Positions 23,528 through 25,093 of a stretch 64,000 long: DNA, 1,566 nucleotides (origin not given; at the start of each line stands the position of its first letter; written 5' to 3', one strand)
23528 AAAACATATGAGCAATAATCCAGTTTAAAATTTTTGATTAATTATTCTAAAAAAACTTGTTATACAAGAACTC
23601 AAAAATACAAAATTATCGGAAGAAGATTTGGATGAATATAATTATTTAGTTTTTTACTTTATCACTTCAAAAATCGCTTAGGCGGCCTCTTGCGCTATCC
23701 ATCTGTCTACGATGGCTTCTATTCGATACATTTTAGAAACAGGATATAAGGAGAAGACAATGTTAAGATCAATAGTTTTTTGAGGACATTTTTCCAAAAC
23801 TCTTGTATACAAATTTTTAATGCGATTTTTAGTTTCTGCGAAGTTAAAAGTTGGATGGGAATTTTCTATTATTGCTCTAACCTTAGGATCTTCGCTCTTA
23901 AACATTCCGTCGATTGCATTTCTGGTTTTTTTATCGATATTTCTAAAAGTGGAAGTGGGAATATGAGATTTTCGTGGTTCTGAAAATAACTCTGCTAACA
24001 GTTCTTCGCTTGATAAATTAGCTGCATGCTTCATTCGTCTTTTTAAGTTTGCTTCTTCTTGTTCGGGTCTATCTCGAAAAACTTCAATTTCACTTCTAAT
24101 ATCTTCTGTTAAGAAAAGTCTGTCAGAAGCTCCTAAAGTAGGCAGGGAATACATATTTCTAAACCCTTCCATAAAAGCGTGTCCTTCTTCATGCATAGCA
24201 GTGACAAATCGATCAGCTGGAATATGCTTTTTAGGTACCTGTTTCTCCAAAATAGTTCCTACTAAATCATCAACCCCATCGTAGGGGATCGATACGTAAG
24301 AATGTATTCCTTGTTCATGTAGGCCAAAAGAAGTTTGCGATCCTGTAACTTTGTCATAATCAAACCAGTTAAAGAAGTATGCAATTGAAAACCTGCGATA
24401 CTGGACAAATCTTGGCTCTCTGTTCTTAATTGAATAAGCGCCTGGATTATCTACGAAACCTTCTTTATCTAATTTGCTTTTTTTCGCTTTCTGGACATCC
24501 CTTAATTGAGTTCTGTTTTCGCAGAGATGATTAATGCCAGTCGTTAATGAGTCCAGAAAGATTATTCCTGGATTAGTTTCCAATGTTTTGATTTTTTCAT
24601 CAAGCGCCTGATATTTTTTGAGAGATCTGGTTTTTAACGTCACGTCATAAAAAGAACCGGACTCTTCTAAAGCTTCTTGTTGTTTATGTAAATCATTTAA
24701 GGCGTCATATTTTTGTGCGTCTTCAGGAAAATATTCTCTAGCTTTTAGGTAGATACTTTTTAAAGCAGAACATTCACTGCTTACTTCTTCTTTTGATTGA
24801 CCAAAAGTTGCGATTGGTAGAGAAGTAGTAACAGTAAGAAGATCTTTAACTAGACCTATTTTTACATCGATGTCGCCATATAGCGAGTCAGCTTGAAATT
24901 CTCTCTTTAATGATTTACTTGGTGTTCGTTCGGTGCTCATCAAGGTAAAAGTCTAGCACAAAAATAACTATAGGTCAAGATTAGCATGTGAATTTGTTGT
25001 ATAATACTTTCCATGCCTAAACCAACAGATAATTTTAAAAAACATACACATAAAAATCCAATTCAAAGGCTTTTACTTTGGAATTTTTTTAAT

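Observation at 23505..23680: Mosaic gene-start remnant: methyltransferase-like first codons fused to a SpoU-like N-terminus, flanked by unknown genes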

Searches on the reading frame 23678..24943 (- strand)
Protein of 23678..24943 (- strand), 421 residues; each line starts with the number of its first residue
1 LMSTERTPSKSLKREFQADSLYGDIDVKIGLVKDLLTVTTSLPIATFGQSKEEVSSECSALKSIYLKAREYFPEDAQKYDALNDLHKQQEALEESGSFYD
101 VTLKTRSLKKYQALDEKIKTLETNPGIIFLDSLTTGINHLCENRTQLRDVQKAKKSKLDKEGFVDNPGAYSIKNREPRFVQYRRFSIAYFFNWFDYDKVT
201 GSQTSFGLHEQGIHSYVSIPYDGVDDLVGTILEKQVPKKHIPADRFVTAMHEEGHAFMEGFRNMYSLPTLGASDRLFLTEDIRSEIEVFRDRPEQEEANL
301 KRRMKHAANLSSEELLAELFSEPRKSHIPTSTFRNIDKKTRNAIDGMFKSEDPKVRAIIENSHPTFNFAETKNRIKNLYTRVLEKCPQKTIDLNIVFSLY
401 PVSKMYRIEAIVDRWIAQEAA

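Call 7: search_protein_families(library=pfam, proteins=[window:23681-24943:-], max_evalue=0.01)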
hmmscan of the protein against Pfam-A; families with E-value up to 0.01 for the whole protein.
window:23681-24943:- (421 aa): 1 family
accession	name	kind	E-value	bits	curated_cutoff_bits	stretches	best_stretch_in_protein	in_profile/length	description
PF07388.17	A-2_8-polyST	-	0.0073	16.3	23.3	0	319-405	33-116/316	Alpha-2,8-polysialyltransferase (POLYST)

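Call 10: find_encoding_contigs(protein=window:23678-24943:-, flank=10000, max_places=6)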
Protein window:23678-24943:- (421 aa): no gene with exactly this product is on record in the collection.

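Call 15: find_homologous_proteins(query=window:23681-24940:-, max_evalue=0.001)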
Query window:23681-24940:- (420 aa): 2 proteins with E <= 0.001 among 4236 candidates.
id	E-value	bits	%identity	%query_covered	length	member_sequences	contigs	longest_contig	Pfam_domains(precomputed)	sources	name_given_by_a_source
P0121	1.2e-278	941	100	100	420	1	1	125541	-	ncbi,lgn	-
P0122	2.1e-108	381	49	95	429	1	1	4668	-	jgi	-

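Call 17: find_encoding_contigs(protein=P0122, flank=10000, max_places=4)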
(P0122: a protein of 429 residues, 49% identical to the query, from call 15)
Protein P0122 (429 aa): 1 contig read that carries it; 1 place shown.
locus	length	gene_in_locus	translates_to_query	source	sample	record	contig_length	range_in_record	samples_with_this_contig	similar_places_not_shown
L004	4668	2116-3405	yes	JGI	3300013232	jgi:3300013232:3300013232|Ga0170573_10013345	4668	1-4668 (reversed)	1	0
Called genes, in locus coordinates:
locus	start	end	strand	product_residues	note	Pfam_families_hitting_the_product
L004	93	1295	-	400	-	PF05496:RuvB_N, PF06068:TIP49 (weak), PF00158:Sigma54_activat (faint), PF13173:AAA_14 (weak), PF00004:AAA, PF07728:AAA_5 (weak), PF16193:AAA_assoc_2, PF12002:MgsA_C, +1 more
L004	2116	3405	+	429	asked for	-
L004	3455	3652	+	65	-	PF00313:CSD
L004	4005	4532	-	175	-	PF06897:DUF1269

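Call 18: find_encoding_contigs(protein=P0121, flank=10000, max_places=4)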
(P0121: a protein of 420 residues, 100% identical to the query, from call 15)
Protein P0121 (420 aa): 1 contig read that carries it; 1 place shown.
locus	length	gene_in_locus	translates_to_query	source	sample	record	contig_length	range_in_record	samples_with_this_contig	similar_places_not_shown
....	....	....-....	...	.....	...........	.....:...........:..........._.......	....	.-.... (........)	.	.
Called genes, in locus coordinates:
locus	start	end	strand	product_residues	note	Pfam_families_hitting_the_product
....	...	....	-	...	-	-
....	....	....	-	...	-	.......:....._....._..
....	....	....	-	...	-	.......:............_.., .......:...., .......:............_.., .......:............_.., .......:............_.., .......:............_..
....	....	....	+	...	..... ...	-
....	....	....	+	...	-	?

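Call 33: search_protein_families(library=padloc, proteins=[window:23681-24940:-], max_evalue=0.1)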
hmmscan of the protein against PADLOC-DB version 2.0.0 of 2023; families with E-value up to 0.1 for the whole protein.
window:23681-24940:- (420 aa): 0 families

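Call 34: search_protein_families(library=ncbifam, proteins=[window:23681-24940:-], max_evalue=0.1)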
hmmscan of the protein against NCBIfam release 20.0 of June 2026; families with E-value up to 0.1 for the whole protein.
window:23681-24940:- (420 aa): 0 families

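Call 56: search_protein_representatives(alignment_id=A5)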
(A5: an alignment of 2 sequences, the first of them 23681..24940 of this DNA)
Query: 2 sequences, 431 profile positions. Proteins with E-value up to 0.001 (for the whole library): 53; up to 1e-10: 39; up to 1e-30: 7. The best 53 are listed.
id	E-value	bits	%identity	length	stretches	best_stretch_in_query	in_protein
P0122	2.6e-257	869.9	-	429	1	1-431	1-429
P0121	1.1e-249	844.8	-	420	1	1-424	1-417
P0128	1.3e-47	179.0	-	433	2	255-427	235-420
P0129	9.9e-39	149.7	-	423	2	244-428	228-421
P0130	9.7e-38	146.4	-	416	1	15-423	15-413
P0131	2.6e-33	131.8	-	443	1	12-423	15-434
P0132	3.0e-31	125.0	-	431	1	12-424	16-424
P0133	2.7e-29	118.6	-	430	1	14-424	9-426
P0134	1.1e-26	110.0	-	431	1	22-424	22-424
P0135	2.1e-25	105.8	-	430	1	5-425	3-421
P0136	8.1e-25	103.8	-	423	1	18-425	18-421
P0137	1.8e-24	102.7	-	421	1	14-424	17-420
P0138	3.2e-24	101.9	-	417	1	16-422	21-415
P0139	4.0e-24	101.6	-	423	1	1-424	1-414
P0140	2.5e-23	99.0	-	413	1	11-424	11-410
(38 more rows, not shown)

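Call 68: predict_structure(alignment_id=A6)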
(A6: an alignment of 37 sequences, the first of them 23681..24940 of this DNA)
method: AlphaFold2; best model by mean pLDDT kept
length: 420 residues; sequences in the alignment: 37
mean_pLDDT: 84.4   pTM: 0.83
mean pLDDT of the five models: 84.4, 84.3, 83.0, 81.9, 80.6
residues with pLDDT >= 90: 218; 70-90: 137; 50-70: 42; < 50: 23
segments of 3 or more residues with pLDDT < 50: 1-12, 265-273
pLDDT, mean of each block of 10 residues (from residue 1): 39 56 93 96 96 98 97 96 92 69 79 88 90 96 98 91 92 94 97 93 90 93 59 64 91 93 51 53 78 82 79 90 79 84 74 82 80 94 96 93 92 95
secondary structure, 60 per line:
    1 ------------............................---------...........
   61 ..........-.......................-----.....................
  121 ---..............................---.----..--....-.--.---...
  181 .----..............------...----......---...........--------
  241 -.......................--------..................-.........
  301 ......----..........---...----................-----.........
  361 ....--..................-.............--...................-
elements in order: H13-40 H50-70 H72-94 H100-120 H124-153 H166-169 E178-181 E186-191 H192-199 E206-208 E213-218 H222-232 H242-264 H273-290 H292-306 H311-320 H331-346 H352-364 H367-384 H386-398 H401-419

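Call 75: search_protein_families(library=phrogs, proteins=[window:23681-24940:-], max_evalue=0.01)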
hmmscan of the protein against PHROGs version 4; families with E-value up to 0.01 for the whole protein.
window:23681-24940:- (420 aa): 0 families

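Call 76: search_dna_similar(query=window:23681-24940:-, collection=phages, mode=protein, max_evalue=0.001, max_rows=10)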
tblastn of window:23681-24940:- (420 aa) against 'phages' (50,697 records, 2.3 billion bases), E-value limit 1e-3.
No match.

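Call 79: find_related_loci(query=A5, collection=metagenome_contigs, flank=4000)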
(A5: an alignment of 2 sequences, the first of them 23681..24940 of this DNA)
Query A5 (420 aa) in metagenome_contigs; peptide patterns used: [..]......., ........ (x = any residue, [..] = any of these).
211 stretches matched a pattern, but none encodes a relative of the query by tblastn (E <= 1e-3).

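Call 80: find_encoding_contigs(protein=P0130, flank=5000, max_places=4)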
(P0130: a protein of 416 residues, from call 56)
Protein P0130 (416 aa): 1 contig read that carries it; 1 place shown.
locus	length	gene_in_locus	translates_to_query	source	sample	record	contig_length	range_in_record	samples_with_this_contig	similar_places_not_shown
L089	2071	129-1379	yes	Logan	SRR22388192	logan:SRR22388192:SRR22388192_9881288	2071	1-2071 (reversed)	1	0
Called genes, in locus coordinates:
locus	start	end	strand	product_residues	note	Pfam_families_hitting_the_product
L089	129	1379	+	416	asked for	-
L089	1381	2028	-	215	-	PF00730:HhH-GPD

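Call 81: find_encoding_contigs(protein=P0128, flank=5000, max_places=4)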
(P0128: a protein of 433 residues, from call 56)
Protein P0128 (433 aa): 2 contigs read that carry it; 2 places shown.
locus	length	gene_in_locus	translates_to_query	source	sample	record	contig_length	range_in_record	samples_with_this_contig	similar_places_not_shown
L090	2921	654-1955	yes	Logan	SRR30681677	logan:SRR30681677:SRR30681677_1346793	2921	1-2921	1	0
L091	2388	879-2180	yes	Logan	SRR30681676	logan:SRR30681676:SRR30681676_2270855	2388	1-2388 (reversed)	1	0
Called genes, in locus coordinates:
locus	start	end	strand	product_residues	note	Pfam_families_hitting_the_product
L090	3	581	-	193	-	?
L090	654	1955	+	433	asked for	-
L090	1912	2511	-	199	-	PF00588:SpoU_methylase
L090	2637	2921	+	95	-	?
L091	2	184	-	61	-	?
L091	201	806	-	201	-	PF13489:Methyltransf_23, PF07021:MetW, PF13847:Methyltransf_31, PF08241:Methyltransf_11, PF08242:Methyltransf_12, PF13649:Methyltransf_25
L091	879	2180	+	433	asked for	-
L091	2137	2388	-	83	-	?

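Call 84: find_encoding_contigs(protein=P0129, flank=5000, max_places=4)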
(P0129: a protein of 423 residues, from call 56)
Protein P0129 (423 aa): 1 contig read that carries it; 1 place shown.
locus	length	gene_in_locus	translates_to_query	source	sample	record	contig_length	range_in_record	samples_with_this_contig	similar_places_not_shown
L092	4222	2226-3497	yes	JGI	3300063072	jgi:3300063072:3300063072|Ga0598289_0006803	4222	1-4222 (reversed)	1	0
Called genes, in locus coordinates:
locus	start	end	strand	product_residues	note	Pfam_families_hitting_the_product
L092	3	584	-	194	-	?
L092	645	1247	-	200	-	PF13489:Methyltransf_23, PF07021:MetW, PF13847:Methyltransf_31, PF08241:Methyltransf_11, PF08242:Methyltransf_12, PF13649:Methyltransf_25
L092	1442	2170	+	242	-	-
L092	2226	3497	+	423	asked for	-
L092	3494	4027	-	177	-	PF00588:SpoU_methylase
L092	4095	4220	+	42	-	?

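Call 85: find_encoding_contigs(protein=P0131, flank=5000, max_places=4)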
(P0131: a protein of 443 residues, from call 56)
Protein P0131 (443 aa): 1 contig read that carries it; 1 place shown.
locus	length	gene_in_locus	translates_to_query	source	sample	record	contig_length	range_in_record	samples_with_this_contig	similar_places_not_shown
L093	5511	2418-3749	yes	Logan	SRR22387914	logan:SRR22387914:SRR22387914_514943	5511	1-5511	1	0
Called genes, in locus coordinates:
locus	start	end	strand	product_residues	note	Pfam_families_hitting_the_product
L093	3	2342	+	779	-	?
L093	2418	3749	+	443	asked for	-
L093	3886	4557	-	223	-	PF12705:PDDEXK_1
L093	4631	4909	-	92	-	PF09397:FtsK_gamma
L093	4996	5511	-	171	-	?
